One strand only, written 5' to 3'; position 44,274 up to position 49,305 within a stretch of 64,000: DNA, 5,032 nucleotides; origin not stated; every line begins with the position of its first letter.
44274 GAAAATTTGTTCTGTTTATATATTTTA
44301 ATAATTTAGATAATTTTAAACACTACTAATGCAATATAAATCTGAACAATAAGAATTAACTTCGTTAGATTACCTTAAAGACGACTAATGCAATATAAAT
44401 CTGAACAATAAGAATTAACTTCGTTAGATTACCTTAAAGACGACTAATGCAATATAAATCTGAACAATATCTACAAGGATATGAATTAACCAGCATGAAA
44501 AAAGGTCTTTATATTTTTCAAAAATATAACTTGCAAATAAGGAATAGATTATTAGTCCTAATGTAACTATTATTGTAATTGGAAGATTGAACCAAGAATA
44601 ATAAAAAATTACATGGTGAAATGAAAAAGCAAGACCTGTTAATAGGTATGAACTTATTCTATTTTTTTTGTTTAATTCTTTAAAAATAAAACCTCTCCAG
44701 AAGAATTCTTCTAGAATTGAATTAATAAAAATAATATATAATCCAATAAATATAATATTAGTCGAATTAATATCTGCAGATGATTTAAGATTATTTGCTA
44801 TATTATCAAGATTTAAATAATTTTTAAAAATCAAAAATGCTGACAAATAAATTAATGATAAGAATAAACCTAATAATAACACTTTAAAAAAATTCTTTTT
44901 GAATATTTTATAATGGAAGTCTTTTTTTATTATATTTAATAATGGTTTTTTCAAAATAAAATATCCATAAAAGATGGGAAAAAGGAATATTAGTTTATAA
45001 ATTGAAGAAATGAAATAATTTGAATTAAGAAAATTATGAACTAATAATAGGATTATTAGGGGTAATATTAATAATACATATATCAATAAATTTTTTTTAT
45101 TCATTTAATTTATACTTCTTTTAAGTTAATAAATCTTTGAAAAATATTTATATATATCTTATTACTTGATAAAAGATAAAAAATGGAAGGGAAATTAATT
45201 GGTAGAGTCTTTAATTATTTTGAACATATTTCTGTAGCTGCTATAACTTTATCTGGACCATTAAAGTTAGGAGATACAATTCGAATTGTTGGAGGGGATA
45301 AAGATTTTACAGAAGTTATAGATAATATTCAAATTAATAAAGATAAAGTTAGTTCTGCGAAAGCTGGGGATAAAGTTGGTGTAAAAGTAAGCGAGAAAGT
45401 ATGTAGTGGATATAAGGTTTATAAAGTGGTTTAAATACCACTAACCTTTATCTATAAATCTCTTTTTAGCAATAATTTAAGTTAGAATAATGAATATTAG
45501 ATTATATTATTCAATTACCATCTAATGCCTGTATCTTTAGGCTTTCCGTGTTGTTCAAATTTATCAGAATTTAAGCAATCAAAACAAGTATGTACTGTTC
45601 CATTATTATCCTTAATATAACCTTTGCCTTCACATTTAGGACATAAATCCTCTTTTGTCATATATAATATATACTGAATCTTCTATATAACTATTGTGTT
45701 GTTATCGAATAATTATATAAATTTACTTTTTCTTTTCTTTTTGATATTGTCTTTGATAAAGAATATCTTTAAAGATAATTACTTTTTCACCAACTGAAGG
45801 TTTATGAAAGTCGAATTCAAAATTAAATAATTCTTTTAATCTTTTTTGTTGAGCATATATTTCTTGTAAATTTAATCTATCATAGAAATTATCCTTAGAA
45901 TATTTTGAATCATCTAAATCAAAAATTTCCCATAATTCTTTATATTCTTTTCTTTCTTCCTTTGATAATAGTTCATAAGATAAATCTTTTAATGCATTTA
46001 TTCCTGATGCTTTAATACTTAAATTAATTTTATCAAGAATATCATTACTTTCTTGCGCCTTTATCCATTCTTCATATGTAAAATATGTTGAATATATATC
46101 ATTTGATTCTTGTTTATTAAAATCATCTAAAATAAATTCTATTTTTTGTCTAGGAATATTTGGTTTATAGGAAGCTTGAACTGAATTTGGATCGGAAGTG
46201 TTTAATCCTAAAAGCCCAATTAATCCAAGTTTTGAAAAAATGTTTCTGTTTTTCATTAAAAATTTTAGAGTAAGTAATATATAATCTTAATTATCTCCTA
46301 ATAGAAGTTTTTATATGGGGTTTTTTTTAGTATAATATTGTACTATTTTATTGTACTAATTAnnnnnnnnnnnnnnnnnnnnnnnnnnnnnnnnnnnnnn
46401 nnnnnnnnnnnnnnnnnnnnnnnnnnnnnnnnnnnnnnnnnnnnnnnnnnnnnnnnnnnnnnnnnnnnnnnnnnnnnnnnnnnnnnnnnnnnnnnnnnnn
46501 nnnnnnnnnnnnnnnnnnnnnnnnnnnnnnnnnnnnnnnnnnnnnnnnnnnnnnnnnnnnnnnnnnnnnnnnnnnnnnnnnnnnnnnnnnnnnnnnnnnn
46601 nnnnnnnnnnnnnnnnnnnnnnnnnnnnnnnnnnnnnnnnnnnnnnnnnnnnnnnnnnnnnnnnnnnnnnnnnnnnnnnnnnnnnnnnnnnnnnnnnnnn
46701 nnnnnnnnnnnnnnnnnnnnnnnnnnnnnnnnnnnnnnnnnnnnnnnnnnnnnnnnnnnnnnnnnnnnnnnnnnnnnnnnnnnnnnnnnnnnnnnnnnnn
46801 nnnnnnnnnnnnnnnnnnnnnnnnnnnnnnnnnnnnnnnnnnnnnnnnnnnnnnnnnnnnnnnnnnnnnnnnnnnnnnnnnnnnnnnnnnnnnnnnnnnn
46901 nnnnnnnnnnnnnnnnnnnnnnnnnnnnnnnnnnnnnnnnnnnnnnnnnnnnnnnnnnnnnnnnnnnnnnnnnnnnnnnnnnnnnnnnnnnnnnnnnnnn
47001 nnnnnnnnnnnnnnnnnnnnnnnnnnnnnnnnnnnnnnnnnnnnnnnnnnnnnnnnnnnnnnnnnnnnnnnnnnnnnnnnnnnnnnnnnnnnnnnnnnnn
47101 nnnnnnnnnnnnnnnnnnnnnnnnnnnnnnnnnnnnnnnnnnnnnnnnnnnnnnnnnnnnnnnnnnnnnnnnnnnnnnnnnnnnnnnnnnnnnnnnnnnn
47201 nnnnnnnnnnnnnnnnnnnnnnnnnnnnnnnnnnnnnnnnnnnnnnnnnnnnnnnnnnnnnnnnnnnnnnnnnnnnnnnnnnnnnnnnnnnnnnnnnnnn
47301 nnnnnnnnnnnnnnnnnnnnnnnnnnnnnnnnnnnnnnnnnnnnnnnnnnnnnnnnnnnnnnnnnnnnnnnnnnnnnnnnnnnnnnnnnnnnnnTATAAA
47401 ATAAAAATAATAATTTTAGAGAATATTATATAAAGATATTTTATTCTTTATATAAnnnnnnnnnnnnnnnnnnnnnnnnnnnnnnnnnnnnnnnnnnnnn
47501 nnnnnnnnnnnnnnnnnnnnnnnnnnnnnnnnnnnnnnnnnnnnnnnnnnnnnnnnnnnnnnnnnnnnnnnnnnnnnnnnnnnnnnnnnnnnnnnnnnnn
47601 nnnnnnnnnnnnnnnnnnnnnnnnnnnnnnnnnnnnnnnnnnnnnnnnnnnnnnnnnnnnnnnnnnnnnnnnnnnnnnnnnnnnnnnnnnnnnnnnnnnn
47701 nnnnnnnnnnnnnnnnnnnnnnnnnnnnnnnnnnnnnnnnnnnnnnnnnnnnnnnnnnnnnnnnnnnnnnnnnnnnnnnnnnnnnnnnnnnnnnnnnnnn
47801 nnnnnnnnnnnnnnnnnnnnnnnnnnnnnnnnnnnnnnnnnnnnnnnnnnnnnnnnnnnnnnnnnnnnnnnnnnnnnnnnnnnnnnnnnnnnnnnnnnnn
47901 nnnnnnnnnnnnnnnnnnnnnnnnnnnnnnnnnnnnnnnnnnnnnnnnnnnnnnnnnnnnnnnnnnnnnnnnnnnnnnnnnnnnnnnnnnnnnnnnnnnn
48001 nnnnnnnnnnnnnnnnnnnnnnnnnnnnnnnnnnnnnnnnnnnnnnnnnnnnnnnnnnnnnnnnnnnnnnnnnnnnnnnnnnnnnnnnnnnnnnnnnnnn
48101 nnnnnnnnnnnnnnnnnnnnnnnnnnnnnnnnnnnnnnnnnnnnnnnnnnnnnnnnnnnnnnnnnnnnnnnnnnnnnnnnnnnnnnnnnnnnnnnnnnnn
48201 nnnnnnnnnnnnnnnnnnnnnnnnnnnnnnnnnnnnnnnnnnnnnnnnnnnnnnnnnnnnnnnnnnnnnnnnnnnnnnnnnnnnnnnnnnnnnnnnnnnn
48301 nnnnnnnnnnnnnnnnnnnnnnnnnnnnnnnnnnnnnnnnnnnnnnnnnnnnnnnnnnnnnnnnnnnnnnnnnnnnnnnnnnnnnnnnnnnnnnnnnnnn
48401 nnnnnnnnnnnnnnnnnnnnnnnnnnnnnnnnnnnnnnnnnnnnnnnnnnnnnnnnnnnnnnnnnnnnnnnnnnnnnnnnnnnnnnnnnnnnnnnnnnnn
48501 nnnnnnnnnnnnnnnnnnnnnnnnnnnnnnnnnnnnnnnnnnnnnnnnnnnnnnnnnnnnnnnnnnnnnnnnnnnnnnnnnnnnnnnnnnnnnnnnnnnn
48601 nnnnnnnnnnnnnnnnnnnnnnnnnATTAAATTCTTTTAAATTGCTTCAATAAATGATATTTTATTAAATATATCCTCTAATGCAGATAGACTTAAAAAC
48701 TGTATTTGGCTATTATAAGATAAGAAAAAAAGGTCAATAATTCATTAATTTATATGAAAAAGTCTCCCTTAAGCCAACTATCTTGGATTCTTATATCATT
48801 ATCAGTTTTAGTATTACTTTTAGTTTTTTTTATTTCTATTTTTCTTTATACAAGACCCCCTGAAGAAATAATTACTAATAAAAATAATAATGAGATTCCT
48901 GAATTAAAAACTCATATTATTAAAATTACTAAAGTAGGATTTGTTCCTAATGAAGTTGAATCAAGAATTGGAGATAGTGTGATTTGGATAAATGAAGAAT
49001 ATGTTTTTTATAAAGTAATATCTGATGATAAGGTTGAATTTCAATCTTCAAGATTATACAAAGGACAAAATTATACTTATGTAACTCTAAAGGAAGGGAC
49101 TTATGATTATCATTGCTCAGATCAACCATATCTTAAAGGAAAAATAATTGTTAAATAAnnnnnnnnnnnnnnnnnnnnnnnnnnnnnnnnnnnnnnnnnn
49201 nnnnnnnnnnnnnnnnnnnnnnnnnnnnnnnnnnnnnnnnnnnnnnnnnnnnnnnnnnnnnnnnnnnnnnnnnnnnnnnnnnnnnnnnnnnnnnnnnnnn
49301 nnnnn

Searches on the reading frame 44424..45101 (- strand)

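Call 13: search_protein_families(library=pfam, proteins=[window:44424-45101:-], max_evalue=0.001)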
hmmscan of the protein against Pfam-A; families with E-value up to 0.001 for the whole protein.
window:44424-45101:- (225 aa): 1 family
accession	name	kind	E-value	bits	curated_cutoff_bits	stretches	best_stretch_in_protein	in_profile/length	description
PF02517.21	Rce1-like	-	8.6e-15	55.2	22.4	1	115-212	3-92/93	Type II CAAX prenyl endopeptidase Rce1-like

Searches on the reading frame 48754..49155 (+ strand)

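Call 15: search_protein_families(library=pfam, proteins=[window:48754-49155:+], max_evalue=0.001)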
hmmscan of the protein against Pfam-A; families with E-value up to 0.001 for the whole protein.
window:48754-49155:+ (134 aa): 1 family
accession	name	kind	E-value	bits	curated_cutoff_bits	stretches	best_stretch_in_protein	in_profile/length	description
PF13473.12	Cupredoxin_1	-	1.3e-05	25.6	27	1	49-133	18-104/104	Cupredoxin-like domain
